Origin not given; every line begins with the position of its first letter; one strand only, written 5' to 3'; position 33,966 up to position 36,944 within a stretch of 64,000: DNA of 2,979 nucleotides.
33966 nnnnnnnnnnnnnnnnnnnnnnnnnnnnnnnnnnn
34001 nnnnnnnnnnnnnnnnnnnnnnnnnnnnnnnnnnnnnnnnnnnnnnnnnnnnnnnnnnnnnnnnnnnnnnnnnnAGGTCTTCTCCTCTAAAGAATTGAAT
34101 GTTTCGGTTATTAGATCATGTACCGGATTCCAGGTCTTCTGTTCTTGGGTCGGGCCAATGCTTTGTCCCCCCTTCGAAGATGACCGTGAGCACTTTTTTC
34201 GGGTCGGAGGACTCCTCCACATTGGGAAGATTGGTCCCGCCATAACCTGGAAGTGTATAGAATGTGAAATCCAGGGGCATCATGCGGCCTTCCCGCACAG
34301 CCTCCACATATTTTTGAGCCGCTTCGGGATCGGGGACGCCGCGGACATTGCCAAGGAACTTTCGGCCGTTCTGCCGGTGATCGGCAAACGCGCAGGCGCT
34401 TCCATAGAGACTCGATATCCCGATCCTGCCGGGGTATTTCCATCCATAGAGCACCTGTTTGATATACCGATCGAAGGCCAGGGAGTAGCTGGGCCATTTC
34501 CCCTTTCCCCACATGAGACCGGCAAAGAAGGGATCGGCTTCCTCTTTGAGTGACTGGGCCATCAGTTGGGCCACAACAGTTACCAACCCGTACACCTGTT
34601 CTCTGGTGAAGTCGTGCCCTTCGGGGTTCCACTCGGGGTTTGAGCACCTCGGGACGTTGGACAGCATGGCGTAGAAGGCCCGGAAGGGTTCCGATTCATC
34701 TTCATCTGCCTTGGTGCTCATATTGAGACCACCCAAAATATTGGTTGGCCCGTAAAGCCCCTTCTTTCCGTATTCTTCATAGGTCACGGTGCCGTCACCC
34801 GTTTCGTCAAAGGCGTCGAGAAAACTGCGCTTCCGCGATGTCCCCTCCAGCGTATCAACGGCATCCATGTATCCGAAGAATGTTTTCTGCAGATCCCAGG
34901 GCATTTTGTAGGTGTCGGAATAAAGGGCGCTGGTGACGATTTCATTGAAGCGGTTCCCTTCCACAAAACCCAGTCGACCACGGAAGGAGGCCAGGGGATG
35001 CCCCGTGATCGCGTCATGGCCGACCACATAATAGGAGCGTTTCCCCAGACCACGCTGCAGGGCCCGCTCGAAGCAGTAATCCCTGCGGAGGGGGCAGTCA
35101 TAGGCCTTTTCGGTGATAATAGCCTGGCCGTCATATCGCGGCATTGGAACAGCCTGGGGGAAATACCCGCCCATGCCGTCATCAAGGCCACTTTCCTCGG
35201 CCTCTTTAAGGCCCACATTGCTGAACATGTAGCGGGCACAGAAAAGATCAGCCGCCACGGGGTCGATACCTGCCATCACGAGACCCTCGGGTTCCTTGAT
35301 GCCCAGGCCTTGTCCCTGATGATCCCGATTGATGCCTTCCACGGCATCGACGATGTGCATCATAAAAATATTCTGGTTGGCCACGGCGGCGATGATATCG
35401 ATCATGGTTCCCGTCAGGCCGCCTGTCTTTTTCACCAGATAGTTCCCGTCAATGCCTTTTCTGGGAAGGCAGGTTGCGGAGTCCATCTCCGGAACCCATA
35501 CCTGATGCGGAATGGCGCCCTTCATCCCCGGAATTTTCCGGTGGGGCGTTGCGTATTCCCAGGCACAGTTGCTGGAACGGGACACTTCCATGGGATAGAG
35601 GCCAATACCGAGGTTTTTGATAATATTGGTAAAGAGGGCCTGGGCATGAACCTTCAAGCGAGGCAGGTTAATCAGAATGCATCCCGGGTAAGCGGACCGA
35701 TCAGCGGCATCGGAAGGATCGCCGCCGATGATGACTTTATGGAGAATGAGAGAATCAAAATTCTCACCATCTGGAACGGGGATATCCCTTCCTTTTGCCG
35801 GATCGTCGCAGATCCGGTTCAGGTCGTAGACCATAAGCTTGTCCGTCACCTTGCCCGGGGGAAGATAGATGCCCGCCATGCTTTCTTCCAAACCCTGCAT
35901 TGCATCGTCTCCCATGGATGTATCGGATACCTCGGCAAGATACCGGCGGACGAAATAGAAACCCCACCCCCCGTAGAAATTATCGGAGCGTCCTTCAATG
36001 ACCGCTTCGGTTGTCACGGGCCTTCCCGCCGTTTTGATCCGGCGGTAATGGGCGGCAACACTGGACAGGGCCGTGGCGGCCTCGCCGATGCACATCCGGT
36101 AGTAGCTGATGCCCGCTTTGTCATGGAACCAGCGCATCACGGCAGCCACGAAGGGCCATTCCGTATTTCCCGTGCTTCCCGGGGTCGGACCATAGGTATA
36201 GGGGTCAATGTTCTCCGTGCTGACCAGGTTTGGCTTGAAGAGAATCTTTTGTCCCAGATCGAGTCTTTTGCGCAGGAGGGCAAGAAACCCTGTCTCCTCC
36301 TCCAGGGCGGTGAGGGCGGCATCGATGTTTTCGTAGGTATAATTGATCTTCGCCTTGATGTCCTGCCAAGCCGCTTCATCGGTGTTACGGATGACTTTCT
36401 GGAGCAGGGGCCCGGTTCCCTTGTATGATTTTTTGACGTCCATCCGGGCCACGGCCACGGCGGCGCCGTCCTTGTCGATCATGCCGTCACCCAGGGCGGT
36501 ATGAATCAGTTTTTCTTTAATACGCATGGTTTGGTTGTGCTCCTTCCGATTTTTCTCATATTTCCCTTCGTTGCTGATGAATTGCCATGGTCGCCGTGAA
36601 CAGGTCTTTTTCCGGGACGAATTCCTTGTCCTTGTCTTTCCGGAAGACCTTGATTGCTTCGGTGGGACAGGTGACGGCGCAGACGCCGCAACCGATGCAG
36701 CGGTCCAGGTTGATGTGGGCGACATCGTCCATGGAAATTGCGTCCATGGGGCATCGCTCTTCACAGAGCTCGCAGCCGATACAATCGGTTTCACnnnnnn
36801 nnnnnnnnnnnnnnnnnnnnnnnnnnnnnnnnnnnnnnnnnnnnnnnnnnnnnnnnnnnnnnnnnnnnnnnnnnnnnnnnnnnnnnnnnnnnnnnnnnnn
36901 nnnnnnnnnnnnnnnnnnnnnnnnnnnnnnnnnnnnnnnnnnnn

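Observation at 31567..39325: TetR-headed operon of uncharacterised redox proteins built around a double-length DUF362 protein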

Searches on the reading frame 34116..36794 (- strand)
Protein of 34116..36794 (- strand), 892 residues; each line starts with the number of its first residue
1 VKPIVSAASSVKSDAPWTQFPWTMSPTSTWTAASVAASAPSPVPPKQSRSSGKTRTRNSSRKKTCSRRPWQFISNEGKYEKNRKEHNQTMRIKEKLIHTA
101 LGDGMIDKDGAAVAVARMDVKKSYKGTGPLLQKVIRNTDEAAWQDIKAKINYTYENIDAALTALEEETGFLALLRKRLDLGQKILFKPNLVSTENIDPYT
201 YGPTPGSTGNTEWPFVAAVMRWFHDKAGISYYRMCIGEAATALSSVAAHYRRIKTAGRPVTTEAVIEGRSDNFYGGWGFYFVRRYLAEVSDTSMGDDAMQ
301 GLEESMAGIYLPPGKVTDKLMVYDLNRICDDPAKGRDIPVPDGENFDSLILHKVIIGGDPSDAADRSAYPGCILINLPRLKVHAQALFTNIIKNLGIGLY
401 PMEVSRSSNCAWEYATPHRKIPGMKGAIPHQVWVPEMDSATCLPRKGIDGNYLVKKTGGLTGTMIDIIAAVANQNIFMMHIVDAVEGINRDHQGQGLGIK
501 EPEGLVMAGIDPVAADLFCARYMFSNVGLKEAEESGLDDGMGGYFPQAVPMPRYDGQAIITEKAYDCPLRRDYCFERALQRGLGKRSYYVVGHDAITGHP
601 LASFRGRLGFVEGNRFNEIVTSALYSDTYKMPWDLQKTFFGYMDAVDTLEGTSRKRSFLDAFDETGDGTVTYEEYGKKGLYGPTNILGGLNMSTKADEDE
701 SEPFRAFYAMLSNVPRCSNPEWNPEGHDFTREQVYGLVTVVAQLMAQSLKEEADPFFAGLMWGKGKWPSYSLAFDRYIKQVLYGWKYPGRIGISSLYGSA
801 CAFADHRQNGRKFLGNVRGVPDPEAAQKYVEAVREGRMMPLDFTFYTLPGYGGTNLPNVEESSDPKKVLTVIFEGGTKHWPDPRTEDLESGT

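Call 4: search_protein_families(library=pfam, proteins=[window:34116-36794:-], max_evalue=0.01)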
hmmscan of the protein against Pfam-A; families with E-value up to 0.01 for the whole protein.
window:34116-36794:- (892 aa): 1 family
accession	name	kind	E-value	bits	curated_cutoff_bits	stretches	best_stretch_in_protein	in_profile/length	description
PF04015.17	DUF362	-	1.6e-11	45.1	24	1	373-521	101-200/200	Domain of unknown function (DUF362)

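Call 5: search_protein_families(library=ncbifam, proteins=[window:34116-36794:-], max_evalue=0.01)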
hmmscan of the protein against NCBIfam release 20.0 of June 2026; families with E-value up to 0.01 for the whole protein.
window:34116-36794:- (892 aa): 0 families

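Call 8: find_homologous_proteins(query=window:34116-36527:-)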
Query window:34116-36527:- (803 aa): 925 proteins with E <= 0.001 among 8000 candidates; the best 120 are listed.
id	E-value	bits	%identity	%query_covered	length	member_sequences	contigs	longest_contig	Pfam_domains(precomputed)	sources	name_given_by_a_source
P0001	0.0e+0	1820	96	100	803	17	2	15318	PF04015.18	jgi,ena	jgi:hypothetical protein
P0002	0.0e+0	1657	87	100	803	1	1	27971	PF04015.18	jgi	-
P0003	0.0e+0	1627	86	99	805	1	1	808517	PF04015.18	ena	-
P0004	0.0e+0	1543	80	100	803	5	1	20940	PF04015.18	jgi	jgi:hypothetical protein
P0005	0.0e+0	1503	80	99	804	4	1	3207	PF04015.18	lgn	-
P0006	0.0e+0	1497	79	99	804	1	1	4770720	PF04015.18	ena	-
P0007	0.0e+0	1486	78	99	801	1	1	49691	PF04015.18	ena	-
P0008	0.0e+0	1458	76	99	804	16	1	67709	PF04015.18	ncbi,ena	-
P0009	0.0e+0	1455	76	99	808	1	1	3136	PF04015.18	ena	-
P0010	0.0e+0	1427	75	99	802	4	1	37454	PF04015.18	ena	-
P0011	0.0e+0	1425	75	99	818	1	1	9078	PF04015.18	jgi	jgi:hypothetical protein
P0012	0.0e+0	1424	74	99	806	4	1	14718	PF04015.18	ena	-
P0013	0.0e+0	1405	73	99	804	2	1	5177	PF04015.18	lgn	-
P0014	0.0e+0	1377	73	99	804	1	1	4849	PF04015.18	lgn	-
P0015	0.0e+0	1366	72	99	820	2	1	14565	PF04015.18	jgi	jgi:hypothetical protein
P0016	0.0e+0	1358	71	99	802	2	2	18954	PF04015.18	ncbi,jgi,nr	ncbi:MAG: DUF362 domain-containing protein [Syntrophales bacterium]|jgi:hypothetical protein|nr:DUF3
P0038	0.0e+0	1107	61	95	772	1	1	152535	PF04015.18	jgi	jgi:uncharacterized protein (DUF362 family)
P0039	0.0e+0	1099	59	100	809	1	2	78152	PF04015.18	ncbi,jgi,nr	ncbi:MAG: DUF362 domain-containing protein [Deltaproteobacteria bacterium]|nr:DUF362 domain-containi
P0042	0.0e+0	1086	59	98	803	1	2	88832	PF04015.18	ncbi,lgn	-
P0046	0.0e+0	1062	56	99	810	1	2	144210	PF04015.18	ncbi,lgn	ncbi:MAG: DUF362 domain-containing protein [Promethearchaeota archaeon]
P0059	0.0e+0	1029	56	98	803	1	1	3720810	PF04015.18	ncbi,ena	-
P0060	0.0e+0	1029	56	98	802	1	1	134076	PF04015.18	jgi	-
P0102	1.1e-283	962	52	99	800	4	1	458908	PF04015.18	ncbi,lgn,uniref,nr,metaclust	ncbi:DUF362 domain-containing protein [Desulfatibacillum aliphaticivorans]|uniref:DUF362 domain-cont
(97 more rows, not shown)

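Call 10: find_related_loci(query=window:34116-36527:-, collection=genome_contigs, flank=10000)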
Query window:34116-36527:- (803 aa) in genome_contigs; peptide patterns used: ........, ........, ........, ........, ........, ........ (x = any residue, [..] = any of these).
27 stretches matched a pattern; 11 encode a relative of the query (tblastn E <= 1e-3); 11 distinct loci.
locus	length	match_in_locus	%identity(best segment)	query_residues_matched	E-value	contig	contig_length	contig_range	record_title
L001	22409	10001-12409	98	1-803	0e+0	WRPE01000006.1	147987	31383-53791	MAG: Syntrophaceae bacterium isolate X3_MaxBin.011 scaffold_171, whole genome shotgun sequence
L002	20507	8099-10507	96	1-803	0e+0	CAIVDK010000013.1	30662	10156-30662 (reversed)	MAG: uncultured delta proteobacterium isolate Loclat_bin-13126 genome assembly, contig: bin-13126:013/473, whole genome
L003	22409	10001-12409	91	1-803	0e+0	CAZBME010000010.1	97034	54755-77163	MAG TPA_asm: uncultured Syntrophaceae bacterium isolate SRP302447_co2_781 genome assembly, contig: NODE_730_length_97034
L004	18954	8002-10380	71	6-798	0e+0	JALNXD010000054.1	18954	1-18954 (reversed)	MAG: Syntrophales bacterium isolate SO_2016_LW2 bin 9 scaffold05445_LW138R_2016, whole genome shotgun sequence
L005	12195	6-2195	76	71-800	0e+0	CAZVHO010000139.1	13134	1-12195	MAG TPA_asm: uncultured Thermodesulfobacteriota bacterium isolate binchicken_co266_158 genome assembly, contig: NODE_821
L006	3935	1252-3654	62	1-801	0e+0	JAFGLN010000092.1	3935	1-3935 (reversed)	MAG: Deltaproteobacteria bacterium isolate Zod_Metabat.402 k87_10942828, whole genome shotgun sequence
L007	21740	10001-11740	77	3-582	0e+0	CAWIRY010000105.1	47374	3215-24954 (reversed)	MAG: uncultured delta proteobacterium isolate MFD03323.bin.1.124 genome assembly, contig: contig_35970, whole genome sho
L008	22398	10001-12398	68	2-799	0e+0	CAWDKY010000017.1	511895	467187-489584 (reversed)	MAG: uncultured delta proteobacterium isolate MFD04492.bin.2.115 genome assembly, contig: contig_2604, whole genome shot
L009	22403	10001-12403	74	3-803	0e+0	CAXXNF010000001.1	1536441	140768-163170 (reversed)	MAG: Syntrophales bacterium isolate 28f6f31c-1abc-45c3-9ff4-d3034646c4f0 genome assembly, contig: contig_1, whole genome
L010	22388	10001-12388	71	8-802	0e+0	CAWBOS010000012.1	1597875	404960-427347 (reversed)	MAG: uncultured delta proteobacterium isolate MFD01299.bin.3.111 genome assembly, contig: contig_6052, whole genome shot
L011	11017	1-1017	64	457-795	6e-150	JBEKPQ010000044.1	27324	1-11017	MAG: Thermodesulfobacteriota bacterium isolate SPRUCE 468 SPRUCE_468_44, whole genome shotgun sequence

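Call 13: find_encoding_contigs(protein=P0006, flank=8000, max_places=2)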
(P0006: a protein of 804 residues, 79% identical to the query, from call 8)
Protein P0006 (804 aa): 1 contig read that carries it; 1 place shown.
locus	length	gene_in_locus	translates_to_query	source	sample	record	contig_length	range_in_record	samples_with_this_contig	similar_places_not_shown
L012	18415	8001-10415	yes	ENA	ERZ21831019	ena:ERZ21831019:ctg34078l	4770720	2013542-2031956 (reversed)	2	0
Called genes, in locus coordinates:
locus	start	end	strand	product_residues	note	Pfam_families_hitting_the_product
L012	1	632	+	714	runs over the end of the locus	PF02163:Peptidase_M50 (weak)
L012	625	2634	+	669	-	PF07517:SecA_DEAD, PF01043:SecA_PP_bind, PF21090:P-loop_SecA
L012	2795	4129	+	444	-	PF02321:OEP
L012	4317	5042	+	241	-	PF25973:BSH_CzcB, PF25984:BSH_YknX (weak)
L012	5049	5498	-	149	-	PF03734:YkuD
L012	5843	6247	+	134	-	-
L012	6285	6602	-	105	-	PF07883:Cupin_2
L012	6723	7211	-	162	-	PF13302:Acetyltransf_3, PF13420:Acetyltransf_4, PF00583:Acetyltransf_1, PF13673:Acetyltransf_10 (weak), PF13508:Acetyltransf_7, PF08445:FR47 (weak)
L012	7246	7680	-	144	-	-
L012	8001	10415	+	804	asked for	PF04015:DUF362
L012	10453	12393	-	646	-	PF00005:ABC_tran, PF13555:AAA_29 (faint), PF13304:AAA_21 (faint), PF13401:AAA_22 (faint), PF02463:SMC_N (weak), PF12848:ABC_tran_Xtn, PF00005:ABC_tran, PF16326:ABC_tran_CTD, +1 more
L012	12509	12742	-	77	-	-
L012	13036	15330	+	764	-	PF04023:FeoA, PF01926:MMR_HSR1, PF02421:FeoB_N, PF17910:FeoB_Cyto (weak), PF07670:Gate, PF07664:FeoB_C, PF07670:Gate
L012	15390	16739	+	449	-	PF17159:MASE3, PF00990:GGDEF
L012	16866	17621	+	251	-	PF00005:ABC_tran, PF13304:AAA_21 (faint)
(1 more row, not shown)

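Call 14: find_encoding_contigs(protein=P0102, flank=8000, max_places=2)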
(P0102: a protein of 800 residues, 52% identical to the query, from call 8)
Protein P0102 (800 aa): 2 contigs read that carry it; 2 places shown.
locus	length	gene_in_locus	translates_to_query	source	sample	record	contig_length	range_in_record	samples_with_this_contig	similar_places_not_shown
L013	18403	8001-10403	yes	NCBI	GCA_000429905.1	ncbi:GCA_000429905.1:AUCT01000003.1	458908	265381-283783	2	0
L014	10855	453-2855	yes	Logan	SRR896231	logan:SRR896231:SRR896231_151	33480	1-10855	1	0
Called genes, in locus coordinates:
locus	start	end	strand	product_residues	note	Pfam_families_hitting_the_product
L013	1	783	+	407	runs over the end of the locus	-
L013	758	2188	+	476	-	PF02878:PGM_PMM_I, PF02879:PGM_PMM_II, PF02880:PGM_PMM_III, PF00408:PGM_PMM_IV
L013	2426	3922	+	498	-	PF02550:AcetylCoA_hydro, PF13336:AcetylCoA_hyd_C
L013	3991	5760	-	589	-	PF00753:Lactamase_B, PF12706:Lactamase_B_2 (weak), PF14863:Alkyl_sulf_dimr, PF14559:TPR_19 (weak), PF14864:Alkyl_sulf_C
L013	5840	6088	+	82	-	-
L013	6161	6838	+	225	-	PF00989:PAS, PF08448:PAS_4, PF13426:PAS_9, PF08447:PAS_3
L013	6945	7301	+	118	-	-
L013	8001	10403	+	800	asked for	PF04015:DUF362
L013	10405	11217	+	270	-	PF00378:ECH_1, PF16113:ECH_2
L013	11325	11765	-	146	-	PF00582:Usp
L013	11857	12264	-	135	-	-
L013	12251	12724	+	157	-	PF00582:Usp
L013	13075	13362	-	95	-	PF00216:Bac_DNA_binding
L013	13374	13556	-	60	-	-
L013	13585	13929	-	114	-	-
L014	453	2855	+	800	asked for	PF04015:DUF362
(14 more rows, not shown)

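Call 15: find_encoding_contigs(protein=P0046, flank=8000, max_places=2)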
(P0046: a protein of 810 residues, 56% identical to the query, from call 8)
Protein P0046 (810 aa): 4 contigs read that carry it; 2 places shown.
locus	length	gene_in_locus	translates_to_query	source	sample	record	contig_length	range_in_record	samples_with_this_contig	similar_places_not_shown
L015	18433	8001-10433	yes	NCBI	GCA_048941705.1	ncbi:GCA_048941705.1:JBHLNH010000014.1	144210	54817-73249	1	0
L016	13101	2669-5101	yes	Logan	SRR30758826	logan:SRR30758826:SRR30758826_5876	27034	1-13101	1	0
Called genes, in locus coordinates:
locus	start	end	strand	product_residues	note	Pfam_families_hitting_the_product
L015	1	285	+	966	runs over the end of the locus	PF00690:Cation_ATPase_N, PF00122:E1-E2_ATPase, PF13246:Cation_ATPase, PF00702:Hydrolase, PF00689:Cation_ATPase_C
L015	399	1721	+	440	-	PF04015:DUF362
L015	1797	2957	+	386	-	PF16983:MFS_MOT1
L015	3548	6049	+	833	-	PF00801:PKD (faint), PF03382:DUF285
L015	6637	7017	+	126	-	-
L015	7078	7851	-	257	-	PF00850:Hist_deacetyl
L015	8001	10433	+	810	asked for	PF04015:DUF362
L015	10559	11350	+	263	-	PF18599:LCIB_C_CA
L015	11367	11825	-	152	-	PF01243:PNPOx_N, PF12900:Pyridox_ox_2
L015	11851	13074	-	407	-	PF00291:PALP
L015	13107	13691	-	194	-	-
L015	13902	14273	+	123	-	-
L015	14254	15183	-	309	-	PF04055:Radical_SAM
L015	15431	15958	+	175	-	-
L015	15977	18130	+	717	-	PF13191:AAA_16 (weak), PF13401:AAA_22 (faint)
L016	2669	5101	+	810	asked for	PF04015:DUF362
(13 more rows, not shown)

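Call 17: search_solved_structures(query=window:34116-36527:-, max_evalue=1)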
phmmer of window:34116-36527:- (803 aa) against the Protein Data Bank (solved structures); distinct sequences matched with E-value up to 1: 0.

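Call 50: predict_structure(alignment_id=A1)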
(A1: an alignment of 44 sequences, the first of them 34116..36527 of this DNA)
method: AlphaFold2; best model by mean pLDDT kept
length: 803 residues; sequences in the alignment: 44
mean_pLDDT: 90.1   pTM: 0.92
mean pLDDT of the five models: 90.1, 88.8, 87.5, 86.1, 84.7
residues with pLDDT >= 90: 585; 70-90: 169; 50-70: 24; < 50: 25
segments of 3 or more residues with pLDDT < 50: 316-333, 798-803
pLDDT, mean of each block of 10 residues (from residue 1): 72 94 98 94 96 98 98 97 97 96 86 77 96 97 96 83 89 94 94 98 92 95 96 89 88 87 94 96 96 76 87 52 39 55 83 90 88 90 94 95 75 96 96 95 94 93 96 95 90 94 96 96 95 91 92 98 96 91 84 83 82 92 94 94 94 95 96 97 97 93 94 95 91 93 96 96 88 95 91 70 32
secondary structure, 60 per line:
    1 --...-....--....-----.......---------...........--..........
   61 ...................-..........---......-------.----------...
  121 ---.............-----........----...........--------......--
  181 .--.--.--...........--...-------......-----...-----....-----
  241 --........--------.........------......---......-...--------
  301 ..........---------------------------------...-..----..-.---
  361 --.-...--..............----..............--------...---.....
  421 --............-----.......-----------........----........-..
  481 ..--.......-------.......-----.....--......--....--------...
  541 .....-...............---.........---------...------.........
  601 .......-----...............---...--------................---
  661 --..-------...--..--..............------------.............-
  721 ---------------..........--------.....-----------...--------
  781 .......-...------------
elements in order (helices of 4 or more, strands of 3 or more residues): E7-10 E13-16 E22-28 H38-48 H51-79 H81-90 E94-99 H124-136 E145-149 H154-164 H173-178 H190-200 H213-218 E232-235 E246-250 E259-263 H264-267 H274-279 E283-288 E290-292 H301-310 E344-346 E365-367 H370-383 E388-401 E410-412 E416-420 H423-434 H440-446 E458-465 E470-477 H479-482 H485-491 E499-505 E511-515 E518-523 E526-529 H539-545 H547-561 H565-573 H592-607 H613-627 H642-657 E672-674 H681-694 H707-719 H736-745 E754-758 E770-772 E781-784 E789-791

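Call 57: find_encoding_contigs(protein=P0059, flank=6000, max_places=1)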
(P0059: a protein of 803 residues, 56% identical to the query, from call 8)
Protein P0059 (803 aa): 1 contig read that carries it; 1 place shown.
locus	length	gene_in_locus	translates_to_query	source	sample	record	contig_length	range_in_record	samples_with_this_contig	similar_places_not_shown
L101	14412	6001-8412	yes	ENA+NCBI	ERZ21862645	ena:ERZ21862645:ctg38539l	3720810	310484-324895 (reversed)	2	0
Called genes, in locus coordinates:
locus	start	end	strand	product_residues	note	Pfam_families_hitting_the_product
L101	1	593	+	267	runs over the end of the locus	PF00392:GntR, PF07702:UTRA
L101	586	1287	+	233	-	PF02607:B12-binding_2, PF02310:B12-binding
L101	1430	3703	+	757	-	PF00390:malic, PF03949:Malic_M, PF01515:PTA_PTB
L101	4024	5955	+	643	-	PF00724:Oxidored_FMN, PF01262:AlaDh_PNT_C (weak), PF00890:FAD_binding_2 (weak), PF03486:HI0933_like (weak), PF07992:Pyr_redox_2, PF12831:FAD_oxidored (weak), PF13450:NAD_binding_8, PF00070:Pyr_redox, +4 more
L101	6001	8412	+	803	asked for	PF04015:DUF362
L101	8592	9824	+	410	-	PF01757:Acyl_transf_3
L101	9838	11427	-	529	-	PF00884:Sulfatase, PF16347:SGSH_C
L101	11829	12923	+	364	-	PF04143:Sulf_transp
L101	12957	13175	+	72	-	PF01206:TusA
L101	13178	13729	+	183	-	PF11823:Se_S_carrier, PF26554:DUF8182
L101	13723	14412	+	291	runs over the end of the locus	PF01256:Carb_kinase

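Call 58: find_encoding_contigs(protein=P0039, flank=6000, max_places=1)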
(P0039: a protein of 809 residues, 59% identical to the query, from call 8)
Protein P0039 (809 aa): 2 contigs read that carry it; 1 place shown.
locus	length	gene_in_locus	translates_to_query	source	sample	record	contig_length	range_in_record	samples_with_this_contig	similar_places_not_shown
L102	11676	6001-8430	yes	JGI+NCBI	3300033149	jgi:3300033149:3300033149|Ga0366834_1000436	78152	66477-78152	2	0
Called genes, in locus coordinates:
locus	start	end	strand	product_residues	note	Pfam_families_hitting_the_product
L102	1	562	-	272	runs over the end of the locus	PF00106:adh_short, PF08659:KR, PF13561:adh_short_C2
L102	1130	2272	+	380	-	PF02771:Acyl-CoA_dh_N, PF02770:Acyl-CoA_dh_M, PF00441:Acyl-CoA_dh_1, PF08028:Acyl-CoA_dh_2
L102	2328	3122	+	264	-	PF01012:ETF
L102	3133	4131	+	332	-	PF01012:ETF, PF00766:ETF_alpha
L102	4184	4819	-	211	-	PF12654:DUF3786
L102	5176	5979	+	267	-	PF06314:ADC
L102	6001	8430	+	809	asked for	PF04015:DUF362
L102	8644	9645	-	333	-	PF00005:ABC_tran, PF13304:AAA_21 (faint), PF08352:oligo_HPY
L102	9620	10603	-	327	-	PF00005:ABC_tran, PF08352:oligo_HPY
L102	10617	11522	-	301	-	PF12911:OppC_N, PF00528:BPD_transp_1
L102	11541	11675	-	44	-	PF00528:BPD_transp_1 (weak)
